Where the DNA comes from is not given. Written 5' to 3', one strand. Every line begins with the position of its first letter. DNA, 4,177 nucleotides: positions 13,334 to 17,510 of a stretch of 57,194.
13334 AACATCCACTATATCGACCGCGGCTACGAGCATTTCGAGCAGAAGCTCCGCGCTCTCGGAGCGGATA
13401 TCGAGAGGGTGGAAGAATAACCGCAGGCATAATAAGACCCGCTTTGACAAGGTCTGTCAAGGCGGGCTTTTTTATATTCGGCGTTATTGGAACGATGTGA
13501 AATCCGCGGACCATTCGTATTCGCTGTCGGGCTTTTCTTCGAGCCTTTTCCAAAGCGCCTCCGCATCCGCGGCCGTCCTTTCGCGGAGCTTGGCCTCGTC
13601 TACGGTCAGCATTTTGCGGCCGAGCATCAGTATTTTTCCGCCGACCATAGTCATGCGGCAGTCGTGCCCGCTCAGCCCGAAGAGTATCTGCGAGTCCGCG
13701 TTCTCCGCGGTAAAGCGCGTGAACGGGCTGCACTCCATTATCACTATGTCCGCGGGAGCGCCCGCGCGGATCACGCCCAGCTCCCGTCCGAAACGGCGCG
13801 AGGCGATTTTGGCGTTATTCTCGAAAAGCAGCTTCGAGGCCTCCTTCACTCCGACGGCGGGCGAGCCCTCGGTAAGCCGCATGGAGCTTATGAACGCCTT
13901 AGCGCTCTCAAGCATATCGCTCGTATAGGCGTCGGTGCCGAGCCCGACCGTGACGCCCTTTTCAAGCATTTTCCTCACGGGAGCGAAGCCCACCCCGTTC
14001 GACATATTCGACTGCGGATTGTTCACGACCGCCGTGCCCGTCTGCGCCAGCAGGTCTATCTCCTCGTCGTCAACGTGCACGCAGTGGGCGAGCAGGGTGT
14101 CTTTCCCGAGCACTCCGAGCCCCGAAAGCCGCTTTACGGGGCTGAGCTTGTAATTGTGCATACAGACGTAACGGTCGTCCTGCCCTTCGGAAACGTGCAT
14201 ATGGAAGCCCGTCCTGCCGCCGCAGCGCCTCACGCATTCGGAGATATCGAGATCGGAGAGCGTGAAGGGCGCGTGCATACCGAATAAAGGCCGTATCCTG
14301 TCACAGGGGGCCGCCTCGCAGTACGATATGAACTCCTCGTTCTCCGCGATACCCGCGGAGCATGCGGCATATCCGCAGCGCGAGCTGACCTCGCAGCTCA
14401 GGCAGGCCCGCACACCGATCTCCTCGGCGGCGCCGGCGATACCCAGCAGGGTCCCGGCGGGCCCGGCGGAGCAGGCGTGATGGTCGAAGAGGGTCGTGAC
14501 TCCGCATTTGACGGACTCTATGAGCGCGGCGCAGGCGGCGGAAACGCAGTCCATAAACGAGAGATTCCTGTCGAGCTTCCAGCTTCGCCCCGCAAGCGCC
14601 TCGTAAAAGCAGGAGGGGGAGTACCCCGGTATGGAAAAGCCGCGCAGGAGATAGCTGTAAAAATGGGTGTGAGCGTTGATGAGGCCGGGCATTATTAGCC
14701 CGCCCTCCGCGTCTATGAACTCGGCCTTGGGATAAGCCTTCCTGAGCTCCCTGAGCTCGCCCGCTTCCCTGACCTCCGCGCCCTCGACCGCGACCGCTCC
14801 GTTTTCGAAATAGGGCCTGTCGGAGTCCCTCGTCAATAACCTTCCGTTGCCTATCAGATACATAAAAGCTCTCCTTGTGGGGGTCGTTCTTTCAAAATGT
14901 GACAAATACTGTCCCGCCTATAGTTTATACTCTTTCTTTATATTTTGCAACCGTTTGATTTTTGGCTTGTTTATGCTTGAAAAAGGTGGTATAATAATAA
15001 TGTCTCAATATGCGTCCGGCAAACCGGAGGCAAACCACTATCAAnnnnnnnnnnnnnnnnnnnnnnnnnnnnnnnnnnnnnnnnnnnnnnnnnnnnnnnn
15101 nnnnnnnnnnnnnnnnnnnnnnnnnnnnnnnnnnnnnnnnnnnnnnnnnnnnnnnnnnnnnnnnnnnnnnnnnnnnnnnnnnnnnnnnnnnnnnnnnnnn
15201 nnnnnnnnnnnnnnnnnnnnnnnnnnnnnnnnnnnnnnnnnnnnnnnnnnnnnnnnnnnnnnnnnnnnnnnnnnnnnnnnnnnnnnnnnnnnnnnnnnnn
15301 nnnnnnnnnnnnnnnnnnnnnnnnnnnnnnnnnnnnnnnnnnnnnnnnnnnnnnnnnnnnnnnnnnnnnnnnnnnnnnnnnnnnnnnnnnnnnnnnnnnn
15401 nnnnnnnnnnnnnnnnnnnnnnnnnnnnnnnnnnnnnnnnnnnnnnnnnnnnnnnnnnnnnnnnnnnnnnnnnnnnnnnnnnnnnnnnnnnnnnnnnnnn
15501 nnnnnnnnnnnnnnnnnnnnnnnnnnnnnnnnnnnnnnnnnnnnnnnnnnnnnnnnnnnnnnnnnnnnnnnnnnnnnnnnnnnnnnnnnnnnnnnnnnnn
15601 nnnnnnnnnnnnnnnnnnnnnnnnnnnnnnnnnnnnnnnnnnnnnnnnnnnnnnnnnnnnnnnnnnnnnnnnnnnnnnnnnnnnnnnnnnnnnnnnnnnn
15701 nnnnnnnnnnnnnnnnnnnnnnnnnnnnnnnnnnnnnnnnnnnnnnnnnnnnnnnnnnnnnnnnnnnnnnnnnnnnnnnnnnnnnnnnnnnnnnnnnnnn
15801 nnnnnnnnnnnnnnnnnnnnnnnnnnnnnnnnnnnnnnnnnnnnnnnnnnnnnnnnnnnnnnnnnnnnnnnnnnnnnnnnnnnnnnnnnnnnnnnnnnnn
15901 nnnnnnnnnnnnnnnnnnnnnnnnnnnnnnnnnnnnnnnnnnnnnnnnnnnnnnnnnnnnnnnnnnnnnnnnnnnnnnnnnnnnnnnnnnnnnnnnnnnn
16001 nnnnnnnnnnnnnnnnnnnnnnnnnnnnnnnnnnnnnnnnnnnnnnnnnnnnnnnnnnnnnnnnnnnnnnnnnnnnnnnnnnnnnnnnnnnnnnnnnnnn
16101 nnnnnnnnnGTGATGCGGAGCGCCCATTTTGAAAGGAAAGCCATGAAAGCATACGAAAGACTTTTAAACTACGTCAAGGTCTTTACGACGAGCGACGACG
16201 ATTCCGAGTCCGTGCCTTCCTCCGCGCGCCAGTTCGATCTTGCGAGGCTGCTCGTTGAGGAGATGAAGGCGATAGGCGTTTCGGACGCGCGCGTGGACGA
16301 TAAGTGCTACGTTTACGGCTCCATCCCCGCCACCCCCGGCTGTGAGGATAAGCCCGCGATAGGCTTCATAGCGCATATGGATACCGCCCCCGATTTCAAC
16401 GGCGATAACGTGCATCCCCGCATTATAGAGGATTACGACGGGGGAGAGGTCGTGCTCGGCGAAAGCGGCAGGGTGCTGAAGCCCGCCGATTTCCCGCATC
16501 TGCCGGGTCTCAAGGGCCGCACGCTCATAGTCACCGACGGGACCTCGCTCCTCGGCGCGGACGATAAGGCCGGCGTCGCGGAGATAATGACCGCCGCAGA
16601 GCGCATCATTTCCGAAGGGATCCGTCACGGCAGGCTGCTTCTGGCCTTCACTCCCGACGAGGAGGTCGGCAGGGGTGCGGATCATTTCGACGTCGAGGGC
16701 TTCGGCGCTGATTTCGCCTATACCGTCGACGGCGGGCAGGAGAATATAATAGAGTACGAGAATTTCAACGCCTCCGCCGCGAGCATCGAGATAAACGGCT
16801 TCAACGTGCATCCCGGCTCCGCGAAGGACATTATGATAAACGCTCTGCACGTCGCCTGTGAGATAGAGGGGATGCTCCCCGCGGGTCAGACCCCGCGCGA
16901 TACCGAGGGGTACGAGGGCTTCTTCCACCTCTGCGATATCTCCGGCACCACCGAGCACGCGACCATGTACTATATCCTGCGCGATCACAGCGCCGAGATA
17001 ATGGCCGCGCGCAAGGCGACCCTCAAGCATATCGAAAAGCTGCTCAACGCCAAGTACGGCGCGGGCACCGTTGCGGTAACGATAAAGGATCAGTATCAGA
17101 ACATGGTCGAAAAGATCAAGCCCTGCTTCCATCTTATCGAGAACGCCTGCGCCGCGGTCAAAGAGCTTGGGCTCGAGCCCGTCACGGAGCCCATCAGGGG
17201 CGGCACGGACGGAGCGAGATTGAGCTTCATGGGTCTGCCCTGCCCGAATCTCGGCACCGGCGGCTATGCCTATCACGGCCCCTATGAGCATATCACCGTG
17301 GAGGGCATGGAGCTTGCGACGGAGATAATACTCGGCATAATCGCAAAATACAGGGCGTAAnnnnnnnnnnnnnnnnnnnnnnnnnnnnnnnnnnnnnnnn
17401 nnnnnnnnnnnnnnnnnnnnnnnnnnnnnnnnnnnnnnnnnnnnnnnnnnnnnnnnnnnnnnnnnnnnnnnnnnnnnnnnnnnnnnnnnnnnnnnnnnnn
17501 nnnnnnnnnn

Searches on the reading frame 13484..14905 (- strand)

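Call 65: search_protein_families(library=pfam, proteins=[window:13484-14905:-], max_evalue=0.00001)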
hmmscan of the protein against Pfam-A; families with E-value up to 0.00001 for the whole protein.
window:13484-14905:- (473 aa): 2 families
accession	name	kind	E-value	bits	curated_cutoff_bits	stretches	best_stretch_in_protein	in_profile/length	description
PF01979.26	Amidohydro_1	-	1.6e-33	116.8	25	1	71-425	2-344/345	Amidohydrolase family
PF07969.17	Amidohydro_3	-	1e-17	65.2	29.7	1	304-426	353-471/472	Amidohydrolase family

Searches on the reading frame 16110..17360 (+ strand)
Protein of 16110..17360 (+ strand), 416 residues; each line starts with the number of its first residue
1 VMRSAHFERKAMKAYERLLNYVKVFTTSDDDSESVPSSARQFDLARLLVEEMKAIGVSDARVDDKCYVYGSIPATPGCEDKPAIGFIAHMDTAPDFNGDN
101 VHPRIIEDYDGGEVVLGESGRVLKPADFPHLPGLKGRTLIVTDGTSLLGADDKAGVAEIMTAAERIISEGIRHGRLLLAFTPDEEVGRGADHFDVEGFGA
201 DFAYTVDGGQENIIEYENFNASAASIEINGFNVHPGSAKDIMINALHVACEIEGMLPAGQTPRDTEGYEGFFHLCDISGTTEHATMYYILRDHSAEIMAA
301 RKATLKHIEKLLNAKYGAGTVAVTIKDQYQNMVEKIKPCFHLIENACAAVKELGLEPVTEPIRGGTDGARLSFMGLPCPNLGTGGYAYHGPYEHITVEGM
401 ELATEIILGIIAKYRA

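Call 65: search_protein_families(library=pfam, proteins=[window:16110-17360:+], max_evalue=0.00001)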
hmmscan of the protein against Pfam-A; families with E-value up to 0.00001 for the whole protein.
window:16110-17360:+ (416 aa): 3 families
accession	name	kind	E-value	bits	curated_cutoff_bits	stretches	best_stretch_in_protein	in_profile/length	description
PF01546.33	Peptidase_M20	-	2.4e-13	50.9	24.6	1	150-412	34-205/206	Peptidase family M20/M25/M40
PF07687.19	M20_dimer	-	4.3e-09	36.7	21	1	216-318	1-105/107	Peptidase dimerisation domain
PF05343.19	Peptidase_M42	-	1.1e-06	28.4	23.2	0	151-209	134-191/292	M42 glutamyl aminopeptidase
